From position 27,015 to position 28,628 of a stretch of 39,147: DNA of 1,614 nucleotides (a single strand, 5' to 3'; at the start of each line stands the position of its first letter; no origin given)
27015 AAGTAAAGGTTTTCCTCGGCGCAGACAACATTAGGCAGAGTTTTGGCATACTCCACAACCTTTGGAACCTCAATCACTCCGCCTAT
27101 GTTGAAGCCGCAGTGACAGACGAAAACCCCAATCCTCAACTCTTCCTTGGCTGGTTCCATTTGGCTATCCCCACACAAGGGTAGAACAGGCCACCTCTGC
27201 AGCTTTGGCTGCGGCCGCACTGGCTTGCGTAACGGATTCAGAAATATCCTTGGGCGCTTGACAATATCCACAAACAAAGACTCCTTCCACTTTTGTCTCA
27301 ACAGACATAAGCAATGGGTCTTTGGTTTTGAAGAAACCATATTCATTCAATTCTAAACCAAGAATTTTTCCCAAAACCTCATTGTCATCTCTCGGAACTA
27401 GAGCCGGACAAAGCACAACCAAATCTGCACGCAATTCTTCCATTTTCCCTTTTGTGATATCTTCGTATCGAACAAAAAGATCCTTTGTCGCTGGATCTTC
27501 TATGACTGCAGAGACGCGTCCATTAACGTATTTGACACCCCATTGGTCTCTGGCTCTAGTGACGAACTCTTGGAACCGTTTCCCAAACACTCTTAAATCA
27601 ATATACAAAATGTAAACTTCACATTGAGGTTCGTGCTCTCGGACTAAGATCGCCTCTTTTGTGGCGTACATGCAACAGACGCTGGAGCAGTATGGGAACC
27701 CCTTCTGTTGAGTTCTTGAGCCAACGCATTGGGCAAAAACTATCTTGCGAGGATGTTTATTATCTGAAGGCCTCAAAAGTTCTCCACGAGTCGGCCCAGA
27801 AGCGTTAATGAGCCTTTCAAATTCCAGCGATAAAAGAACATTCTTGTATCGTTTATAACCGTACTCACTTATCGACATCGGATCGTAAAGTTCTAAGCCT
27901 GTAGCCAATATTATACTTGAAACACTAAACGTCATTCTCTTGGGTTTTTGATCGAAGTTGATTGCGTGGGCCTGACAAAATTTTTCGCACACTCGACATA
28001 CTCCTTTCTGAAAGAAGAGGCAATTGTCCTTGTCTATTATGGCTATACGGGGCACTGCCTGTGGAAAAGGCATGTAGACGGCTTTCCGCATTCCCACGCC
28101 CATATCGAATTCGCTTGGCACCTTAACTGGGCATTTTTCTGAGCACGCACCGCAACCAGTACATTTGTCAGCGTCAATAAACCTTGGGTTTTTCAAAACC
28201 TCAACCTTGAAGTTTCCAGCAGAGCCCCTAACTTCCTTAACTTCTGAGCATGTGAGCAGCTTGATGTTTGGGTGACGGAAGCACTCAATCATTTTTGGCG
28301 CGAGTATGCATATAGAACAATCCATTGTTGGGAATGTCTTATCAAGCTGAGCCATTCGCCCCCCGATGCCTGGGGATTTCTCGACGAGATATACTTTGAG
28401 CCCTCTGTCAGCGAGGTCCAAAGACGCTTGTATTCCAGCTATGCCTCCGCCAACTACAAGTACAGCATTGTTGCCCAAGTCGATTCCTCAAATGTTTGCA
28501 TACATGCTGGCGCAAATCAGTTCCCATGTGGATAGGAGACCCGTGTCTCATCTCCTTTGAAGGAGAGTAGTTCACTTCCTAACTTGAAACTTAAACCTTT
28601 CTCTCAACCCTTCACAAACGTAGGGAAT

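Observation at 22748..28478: Operon coupling a split HdrA/MvhD unit directly to NfnAB, with no HdrBC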

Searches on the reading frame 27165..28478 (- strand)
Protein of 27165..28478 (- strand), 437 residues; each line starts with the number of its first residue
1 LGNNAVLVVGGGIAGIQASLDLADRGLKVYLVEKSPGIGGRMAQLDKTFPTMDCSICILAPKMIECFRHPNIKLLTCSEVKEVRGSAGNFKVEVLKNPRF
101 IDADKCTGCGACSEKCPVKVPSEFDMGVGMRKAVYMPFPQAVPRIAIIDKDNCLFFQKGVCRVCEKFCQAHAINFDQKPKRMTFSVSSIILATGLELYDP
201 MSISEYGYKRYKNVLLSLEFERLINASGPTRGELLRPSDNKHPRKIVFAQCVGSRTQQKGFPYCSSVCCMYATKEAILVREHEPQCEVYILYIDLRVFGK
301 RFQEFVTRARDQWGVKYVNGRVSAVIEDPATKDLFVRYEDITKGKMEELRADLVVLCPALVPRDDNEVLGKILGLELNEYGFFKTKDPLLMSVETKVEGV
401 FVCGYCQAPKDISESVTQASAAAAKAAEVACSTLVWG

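Call 6: search_protein_families(library=pfam, proteins=[window:27165-28478:-], max_evalue=0.001)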
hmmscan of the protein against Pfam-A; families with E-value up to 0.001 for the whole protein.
window:27165-28478:- (437 aa): 13 families
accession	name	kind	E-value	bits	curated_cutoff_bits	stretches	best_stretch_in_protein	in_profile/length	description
PF07992.20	Pyr_redox_2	-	9.4e-17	61.8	26.1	2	285-421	165-289/291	Pyridine nucleotide-disulphide oxidoreductase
PF12831.13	FAD_oxidored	-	3.2e-08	33.7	27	1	6-43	2-39/416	FAD dependent oxidoreductase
PF00037.32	Fer4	-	4.5e-07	29.9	21.1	1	101-120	3-22/24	4Fe-4S binding domain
PF13450.12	NAD_binding_8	-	8.3e-07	29.6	21.9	1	8-44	1-37/68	NAD(P)-binding Rossmann-like domain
PF00890.30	FAD_binding_2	-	1.5e-06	28.1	20.4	1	6-41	2-37/414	FAD binding domain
PF12797.12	Fer4_2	-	1.2e-05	25.4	24.5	1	100-118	4-22/22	4Fe-4S binding domain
PF01266.30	DAO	-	2e-05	24.7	27.9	1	6-39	2-35/353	FAD dependent oxidoreductase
PF13237.11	Fer4_10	-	3.7e-05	24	25.5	1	101-119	4-23/53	4Fe-4S dicluster domain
PF00070.33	Pyr_redox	-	4.7e-05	24.3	22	1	6-49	2-42/82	Pyridine nucleotide-disulphide oxidoreductase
PF13454.12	NAD_binding_9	-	5.3e-05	23.7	21.8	0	300-357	101-151/155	FAD-NAD(P)-binding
PF01134.28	GIDA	-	6.5e-05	22.6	22.1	1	6-55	2-41/391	Glucose inhibited division protein A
PF12837.12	Fer4_6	-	0.00016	21.9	25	1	101-120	4-23/24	4Fe-4S binding domain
PF03486.20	HI0933_like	-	0.00034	20.6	50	0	5-41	2-38/244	HI0933-like protein Rossmann domain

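Call 10: search_solved_structures(query=window:27165-28478:-, max_evalue=0.00001, show_alignments=1)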
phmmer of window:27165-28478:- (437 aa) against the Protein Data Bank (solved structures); distinct sequences matched with E-value up to 0.00001: 6.
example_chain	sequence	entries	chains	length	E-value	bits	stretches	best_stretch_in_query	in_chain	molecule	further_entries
9sfi_A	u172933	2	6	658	1.5e-148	498.6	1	5-427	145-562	CoB--CoM heterodisulfide reductase iron-sulfur subunit A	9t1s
8rvv_A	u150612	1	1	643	1.2e-146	492.2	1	5-427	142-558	H(2):CoB-CoM heterodisulfide,ferredoxin reductase subunit A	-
8rvu_a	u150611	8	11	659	1.3e-146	492.1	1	5-427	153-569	H(2):CoB-CoM heterodisulfide,ferredoxin reductase subunit A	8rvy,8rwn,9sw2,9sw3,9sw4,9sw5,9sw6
5odc_A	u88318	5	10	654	1.9e-146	491.6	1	6-427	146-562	Heterodisulfide reductase, subunit A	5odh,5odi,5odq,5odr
7bkb_A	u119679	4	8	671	5.6e-113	381.3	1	5-426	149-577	CoB--CoM heterodisulfide reductase iron-sulfur subunit A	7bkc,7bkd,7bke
6tjr_A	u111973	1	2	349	1.8e-43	152.3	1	183-429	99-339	Fumarate reductase/succinate dehydrogenase flavoprotein domain protein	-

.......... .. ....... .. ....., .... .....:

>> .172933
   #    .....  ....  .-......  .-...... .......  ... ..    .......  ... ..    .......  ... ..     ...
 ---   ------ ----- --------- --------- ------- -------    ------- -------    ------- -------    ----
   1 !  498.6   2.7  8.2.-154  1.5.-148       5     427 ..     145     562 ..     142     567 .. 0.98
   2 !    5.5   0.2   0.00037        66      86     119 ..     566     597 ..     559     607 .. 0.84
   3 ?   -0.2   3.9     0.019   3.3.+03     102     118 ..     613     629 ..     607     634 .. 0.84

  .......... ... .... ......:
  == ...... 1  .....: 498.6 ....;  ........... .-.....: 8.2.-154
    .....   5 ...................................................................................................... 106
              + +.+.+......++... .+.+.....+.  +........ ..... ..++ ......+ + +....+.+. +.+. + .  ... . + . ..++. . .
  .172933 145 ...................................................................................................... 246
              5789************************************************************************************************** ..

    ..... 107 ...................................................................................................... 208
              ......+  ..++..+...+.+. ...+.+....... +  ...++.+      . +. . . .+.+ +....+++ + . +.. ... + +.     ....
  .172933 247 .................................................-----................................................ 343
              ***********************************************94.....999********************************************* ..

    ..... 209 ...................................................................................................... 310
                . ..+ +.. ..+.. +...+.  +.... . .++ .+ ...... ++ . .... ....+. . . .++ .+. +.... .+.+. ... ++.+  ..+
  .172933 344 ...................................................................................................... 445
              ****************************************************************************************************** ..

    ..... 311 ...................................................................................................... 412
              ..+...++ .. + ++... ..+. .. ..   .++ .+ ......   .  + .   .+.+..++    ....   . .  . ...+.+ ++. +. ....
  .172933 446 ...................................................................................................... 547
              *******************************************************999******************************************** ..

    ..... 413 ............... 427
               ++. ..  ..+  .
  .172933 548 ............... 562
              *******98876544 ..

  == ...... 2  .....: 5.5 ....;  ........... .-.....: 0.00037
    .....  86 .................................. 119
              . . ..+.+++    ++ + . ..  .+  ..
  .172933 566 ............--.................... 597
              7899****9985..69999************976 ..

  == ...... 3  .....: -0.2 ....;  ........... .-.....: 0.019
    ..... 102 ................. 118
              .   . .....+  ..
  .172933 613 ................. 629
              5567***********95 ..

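Call 12: find_homologous_proteins(query=window:27165-28478:-, max_evalue=1e-20)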
Query window:27165-28478:- (437 aa): 8000 proteins with E <= 1e-20 among 8000 candidates; the best 120 are listed.
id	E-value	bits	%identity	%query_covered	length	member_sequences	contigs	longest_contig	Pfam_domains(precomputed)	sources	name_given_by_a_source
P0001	7.4e-298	1005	100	100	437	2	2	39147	PF01266.31,PF12797.13,PF13450.13,PF00890.31,PF07992.21,PF00037.33,PF12831.14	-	-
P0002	5.6e-276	933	92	100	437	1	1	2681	PF01266.31,PF12797.13,PF13450.13,PF00890.31,PF07992.21,PF00037.33,PF12831.14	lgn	-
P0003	4.8e-274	927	91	100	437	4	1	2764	PF12797.13,PF13450.13,PF00890.31,PF07992.21,PF00037.33,PF12831.14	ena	-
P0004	5.7e-274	927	90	100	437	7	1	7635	PF12797.13,PF13450.13,PF07992.21,PF00037.33,PF12831.14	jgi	-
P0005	5.8e-272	920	90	100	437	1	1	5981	PF12797.13,PF13450.13,PF00890.31,PF07992.21,PF00037.33,PF13237.12,PF12831.14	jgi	-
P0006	3.1e-263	891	87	100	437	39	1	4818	PF01266.31,PF13450.13,PF00890.31,PF07992.21,PF00037.33,PF12831.14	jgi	-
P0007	8.5e-261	883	87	96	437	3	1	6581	PF01266.31,PF12797.13,PF13450.13,PF00890.31,PF07992.21,PF00037.33,PF12831.14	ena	-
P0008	2.1e-259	879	87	96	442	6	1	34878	PF13450.13,PF00890.31,PF07992.21,PF00037.33,PF12831.14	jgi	-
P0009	1.1e-258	876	86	96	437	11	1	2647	PF01266.31,PF12797.13,PF13450.13,PF00890.31,PF07992.21,PF00037.33,PF13454.13,PF12831.14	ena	-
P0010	5.6e-258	874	86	100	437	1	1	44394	PF01266.31,PF13450.13,PF00890.31,PF07992.21,PF00037.33,PF12831.14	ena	-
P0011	6.3e-258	874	85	96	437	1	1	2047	PF13450.13,PF00890.31,PF07992.21,PF00070.34,PF00037.33,PF12831.14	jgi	-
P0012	1.3e-256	870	86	96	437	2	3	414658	PF01266.31,PF12797.13,PF13450.13,PF00890.31,PF07992.21,PF00037.33,PF12831.14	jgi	-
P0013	5.7e-256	867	84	100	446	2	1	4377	PF13450.13,PF00890.31,PF07992.21,PF00037.33,PF12831.14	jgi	-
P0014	3.3e-255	865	84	100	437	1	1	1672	PF01266.31,PF13450.13,PF00890.31,PF07992.21,PF00037.33,PF12831.14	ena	-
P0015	6.4e-255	864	84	100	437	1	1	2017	PF01266.31,PF13450.13,PF00890.31,PF07992.21,PF00037.33,PF12831.14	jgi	-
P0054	4.6e-239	812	79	96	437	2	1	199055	PF01266.31,PF13450.13,PF00890.31,PF07992.21,PF00037.33,PF13454.13,PF12831.14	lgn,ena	-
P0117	6.4e-216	735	71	97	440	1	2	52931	PF01266.31,PF13450.13,PF00890.31,PF07992.21,PF00037.33,PF01134.29,PF12831.14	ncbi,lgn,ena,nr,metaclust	ncbi:MAG: CoB--CoM heterodisulfide reductase iron-sulfur subunit A [Candidatus Bathyarchaeota archae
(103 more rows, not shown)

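Call 13: find_encoding_contigs(protein=P0117, flank=10000, max_places=2)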
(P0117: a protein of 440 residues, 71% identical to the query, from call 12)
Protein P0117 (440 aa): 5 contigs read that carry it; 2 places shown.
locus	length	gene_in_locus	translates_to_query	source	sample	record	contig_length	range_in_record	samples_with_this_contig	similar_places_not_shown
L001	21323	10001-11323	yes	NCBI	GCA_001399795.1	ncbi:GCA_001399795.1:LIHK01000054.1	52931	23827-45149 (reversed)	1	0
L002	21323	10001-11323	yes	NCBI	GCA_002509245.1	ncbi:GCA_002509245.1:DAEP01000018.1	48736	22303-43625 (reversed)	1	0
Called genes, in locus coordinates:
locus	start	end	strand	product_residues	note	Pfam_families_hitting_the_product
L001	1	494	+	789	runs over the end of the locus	PF00890:FAD_binding_2 (weak), PF01266:DAO (weak), PF12831:FAD_oxidored, PF13450:NAD_binding_8 (weak), PF00037:Fer4 (weak), PF12838:Fer4_7 (weak), PF13187:Fer4_9 (weak), PF02662:FlpD, +7 more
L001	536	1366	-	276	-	PF01909:NTP_transf_2 (weak), PF18765:Polbeta, PF01934:HepT-like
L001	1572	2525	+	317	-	PF01494:FAD_binding_3 (faint), PF01946:Thi4 (weak), PF00890:FAD_binding_2 (faint), PF01266:DAO (faint), PF03486:HI0933_like (faint), PF07992:Pyr_redox_2, PF13738:Pyr_redox_3, PF00070:Pyr_redox, +1 more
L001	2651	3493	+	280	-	PF00175:NAD_binding_1 (weak), PF10418:DHODB_Fe-S_bind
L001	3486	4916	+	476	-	PF03807:F420_oxidored (faint), PF14691:Fer4_20, PF01262:AlaDh_PNT_C (faint), PF00070:Pyr_redox (faint), PF07992:Pyr_redox_2, PF12831:FAD_oxidored (weak), PF13450:NAD_binding_8, PF13738:Pyr_redox_3 (faint)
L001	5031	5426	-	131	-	PF13650:Asp_protease_2 (weak), PF13975:gag-asp_proteas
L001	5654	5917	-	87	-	-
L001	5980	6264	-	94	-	PF01925:TauE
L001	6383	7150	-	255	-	PF01925:TauE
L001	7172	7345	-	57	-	-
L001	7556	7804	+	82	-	-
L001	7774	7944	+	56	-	-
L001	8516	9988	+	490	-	PF13183:Fer4_8, PF13187:Fer4_9, PF13534:Fer4_17 (weak), PF01266:DAO (faint), PF01262:AlaDh_PNT_C (faint), PF07992:Pyr_redox_2, PF13450:NAD_binding_8, PF13738:Pyr_redox_3, +3 more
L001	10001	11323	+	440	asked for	PF00890:FAD_binding_2 (weak), PF01134:GIDA (faint), PF01266:DAO (weak), PF07992:Pyr_redox_2 (weak), PF12831:FAD_oxidored, PF13450:NAD_binding_8 (weak), PF00037:Fer4 (weak)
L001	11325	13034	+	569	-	PF00890:FAD_binding_2 (weak), PF01266:DAO (weak), PF07992:Pyr_redox_2, PF12831:FAD_oxidored, PF13450:NAD_binding_8, PF00037:Fer4, PF14697:Fer4_21, PF12838:Fer4_7, +7 more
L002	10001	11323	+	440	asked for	PF00890:FAD_binding_2 (weak), PF01134:GIDA (faint), PF01266:DAO (weak), PF07992:Pyr_redox_2 (weak), PF12831:FAD_oxidored, PF13450:NAD_binding_8 (weak), PF00037:Fer4 (weak)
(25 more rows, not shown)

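Call 14: find_encoding_contigs(protein=P0054, flank=10000, max_places=2)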
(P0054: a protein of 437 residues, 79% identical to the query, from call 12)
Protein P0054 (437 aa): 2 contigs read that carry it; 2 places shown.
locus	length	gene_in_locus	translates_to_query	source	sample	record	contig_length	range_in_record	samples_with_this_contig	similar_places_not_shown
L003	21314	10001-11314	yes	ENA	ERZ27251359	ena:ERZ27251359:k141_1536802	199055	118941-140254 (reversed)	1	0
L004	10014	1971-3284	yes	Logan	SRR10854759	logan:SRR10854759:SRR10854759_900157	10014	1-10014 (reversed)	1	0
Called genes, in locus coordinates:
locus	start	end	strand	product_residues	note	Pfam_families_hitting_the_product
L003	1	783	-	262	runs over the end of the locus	PF01012:ETF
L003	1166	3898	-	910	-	PF00496:SBP_bac_5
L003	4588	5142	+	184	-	PF14512:TM1586_NiRdase (faint), PF00881:Nitroreductase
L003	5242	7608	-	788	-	PF00890:FAD_binding_2 (weak), PF01266:DAO (weak), PF12831:FAD_oxidored, PF13450:NAD_binding_8, PF12838:Fer4_7, PF13187:Fer4_9, PF13237:Fer4_10, PF02662:FlpD, +13 more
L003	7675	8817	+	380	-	PF13183:Fer4_8, PF13237:Fer4_10 (weak), PF13187:Fer4_9 (weak), PF13534:Fer4_17, PF02754:CCG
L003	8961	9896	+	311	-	PF00890:FAD_binding_2 (faint), PF01266:DAO (faint), PF07992:Pyr_redox_2, PF12831:FAD_oxidored (weak), PF13738:Pyr_redox_3, PF00070:Pyr_redox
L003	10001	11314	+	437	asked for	PF00890:FAD_binding_2 (weak), PF01266:DAO (weak), PF07992:Pyr_redox_2 (weak), PF12831:FAD_oxidored, PF13450:NAD_binding_8 (weak), PF13454:NAD_binding_9 (faint), PF00037:Fer4 (weak), PF07992:Pyr_redox_2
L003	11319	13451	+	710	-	PF00890:FAD_binding_2, PF01266:DAO (weak), PF03486:HI0933_like (faint), PF07992:Pyr_redox_2, PF12831:FAD_oxidored, PF13450:NAD_binding_8, PF13187:Fer4_9 (weak), PF02662:FlpD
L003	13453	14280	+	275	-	PF10418:DHODB_Fe-S_bind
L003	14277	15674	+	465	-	PF14691:Fer4_20, PF07992:Pyr_redox_2, PF01266:DAO (weak), PF01946:Thi4 (weak), PF07992:Pyr_redox_2, PF12831:FAD_oxidored (weak), PF13450:NAD_binding_8, PF00070:Pyr_redox (weak), +4 more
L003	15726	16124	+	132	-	PF01155:HypA, PF01873:eIF-5_eIF-2B (faint)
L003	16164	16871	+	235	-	PF00142:Fer4_NifH (faint), PF01656:CbiA, PF02374:ArsA_ATPase (faint), PF09140:MipZ (weak), PF10609:ParA, PF13614:AAA_31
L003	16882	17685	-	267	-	PF01209:Ubie_methyltran, PF02353:CMAS, PF13489:Methyltransf_23, PF06325:PrmA (weak), PF13847:Methyltransf_31, PF08241:Methyltransf_11, PF08242:Methyltransf_12, PF13649:Methyltransf_25, +1 more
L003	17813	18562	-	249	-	PF00005:ABC_tran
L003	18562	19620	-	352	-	PF00664:ABC_membrane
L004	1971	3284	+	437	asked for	PF00890:FAD_binding_2 (weak), PF01266:DAO (weak), PF07992:Pyr_redox_2 (weak), PF12831:FAD_oxidored, PF13450:NAD_binding_8 (weak), PF13454:NAD_binding_9 (faint), PF00037:Fer4 (weak), PF07992:Pyr_redox_2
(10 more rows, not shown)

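Call 24: find_related_loci(query=A1, collection=genome_contigs, flank=10000)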
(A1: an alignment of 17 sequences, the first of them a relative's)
Query A1 (437 aa) in genome_contigs; peptide patterns used: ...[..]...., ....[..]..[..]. (x = any residue, [..] = any of these).
599 stretches matched a pattern (row limit reached: there are more); 593 encode a relative of the query (tblastn E <= 1e-3); the best 80 are kept; 80 distinct loci.
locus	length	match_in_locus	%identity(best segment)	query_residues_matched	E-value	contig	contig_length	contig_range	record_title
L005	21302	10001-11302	75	1-434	0e+0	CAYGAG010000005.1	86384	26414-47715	MAG TPA_asm: uncultured Candidatus Bathyarchaeia archaeon isolate ERP108616_co2_98 genome assembly, contig: NODE_190_len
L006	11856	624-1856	63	3-418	0e+0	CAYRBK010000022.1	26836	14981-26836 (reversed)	MAG TPA_asm: uncultured Candidatus Bathyarchaeia archaeon isolate binchicken_co124_317 genome assembly, contig: NODE_677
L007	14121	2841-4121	59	3-428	4e-176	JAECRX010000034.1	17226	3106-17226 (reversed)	MAG: Candidatus Sifarchaeum subterraneum isolate CR_Bin_142 k127_235149, whole genome shotgun sequence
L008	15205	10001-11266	55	5-427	4e-160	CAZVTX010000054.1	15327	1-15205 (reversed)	MAG TPA_asm: uncultured archaeon isolate binchicken_co19_533 genome assembly, contig: NODE_6320_length_15327_cov_5.64261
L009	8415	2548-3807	57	6-429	3e-157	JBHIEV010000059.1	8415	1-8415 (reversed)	MAG: Candidatus Bathyarchaeia archaeon isolate b2.sp2_bin.20 NODE_2968_length_8415_cov_19.189833, whole genome shotgun s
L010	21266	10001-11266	54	5-427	2e-156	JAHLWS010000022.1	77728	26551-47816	MAG: Promethearchaeota archaeon isolate 33X4 k141_28638, whole genome shotgun sequence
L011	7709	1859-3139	53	5-432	3e-154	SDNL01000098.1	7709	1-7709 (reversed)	MAG: Promethearchaeota archaeon isolate TEKIR_8 Tekir-sed17-30718, whole genome shotgun sequence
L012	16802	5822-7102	51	5-432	6e-151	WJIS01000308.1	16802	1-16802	MAG: Promethearchaeota archaeon isolate Bin_204 k141_3166163, whole genome shotgun sequence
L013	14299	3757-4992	52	5-416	6e-151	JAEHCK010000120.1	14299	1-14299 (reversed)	MAG: Thermoplasmata archaeon isolate SG225.bin14 k141_2649444_length_14299_cov_16.9740, whole genome shotgun sequence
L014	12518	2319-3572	51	7-426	3e-147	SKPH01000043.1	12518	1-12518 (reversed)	MAG: Syntrophomonadaceae bacterium isolate CSSed162cmA_365R1 CSSed16-2cmA-15896, whole genome shotgun sequence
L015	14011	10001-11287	50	7-437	2e-146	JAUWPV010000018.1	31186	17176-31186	MAG: Bacillota bacterium isolate CSMAG_2485 CSMAG_2485_k141_97767_length_31186_cov_26.4817, whole genome shotgun sequenc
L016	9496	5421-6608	55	17-416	1e-144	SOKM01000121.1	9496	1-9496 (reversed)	MAG: Candidatus Cloacimonadota bacterium isolate E44_bin80 NODE_3326_length_9496_cov_5.655439, whole genome shotgun sequ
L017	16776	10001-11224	49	5-416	2e-140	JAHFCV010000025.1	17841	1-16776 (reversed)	MAG: Candidatus Methanoperedens sp. isolate nzgw23 NODE_2935_length_17842_cov_3.947858, whole genome shotgun sequence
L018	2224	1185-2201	60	6-345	8e-150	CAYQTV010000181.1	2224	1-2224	MAG TPA_asm: uncultured Nitrososphaerales archaeon isolate SRP141552_co1_22 genome assembly, contig: NODE_28711_length_2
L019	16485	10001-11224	51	7-416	4e-140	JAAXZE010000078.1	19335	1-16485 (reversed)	MAG: Clostridia bacterium isolate AS01afH2WH_13 15896_AS01, whole genome shotgun sequence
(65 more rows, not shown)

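Call 27: find_related_loci(query=window:27165-28478:-, collection=metagenome_contigs, flank=10000)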
Query window:27165-28478:- (437 aa) in metagenome_contigs; peptide patterns used: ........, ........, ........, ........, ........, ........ (x = any residue, [..] = any of these).
599 stretches matched a pattern (row limit reached: there are more); 593 encode a relative of the query (tblastn E <= 1e-3); the best 80 are kept; 80 distinct loci.
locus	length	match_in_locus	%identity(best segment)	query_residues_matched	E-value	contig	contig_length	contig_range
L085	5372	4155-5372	100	1-406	0e+0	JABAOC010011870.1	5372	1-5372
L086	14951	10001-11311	90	1-437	0e+0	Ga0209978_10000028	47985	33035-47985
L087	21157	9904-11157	85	1-418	0e+0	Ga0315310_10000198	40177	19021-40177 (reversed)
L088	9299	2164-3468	82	1-435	0e+0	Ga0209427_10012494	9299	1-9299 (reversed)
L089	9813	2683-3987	82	1-435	0e+0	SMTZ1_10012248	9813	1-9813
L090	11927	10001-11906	78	1-432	0e+0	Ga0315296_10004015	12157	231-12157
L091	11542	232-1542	79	1-437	0e+0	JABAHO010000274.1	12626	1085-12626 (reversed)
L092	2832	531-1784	76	1-418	0e+0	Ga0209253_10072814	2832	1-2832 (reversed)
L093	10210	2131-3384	75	1-418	0e+0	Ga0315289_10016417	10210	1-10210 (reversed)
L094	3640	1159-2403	74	4-418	0e+0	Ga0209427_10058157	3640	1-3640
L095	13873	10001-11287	69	5-434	0e+0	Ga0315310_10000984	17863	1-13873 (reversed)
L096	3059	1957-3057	81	1-367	0e+0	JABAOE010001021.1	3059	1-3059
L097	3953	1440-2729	67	1-429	0e+0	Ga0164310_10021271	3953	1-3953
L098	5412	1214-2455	65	3-416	0e+0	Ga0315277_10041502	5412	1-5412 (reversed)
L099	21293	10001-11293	64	4-433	0e+0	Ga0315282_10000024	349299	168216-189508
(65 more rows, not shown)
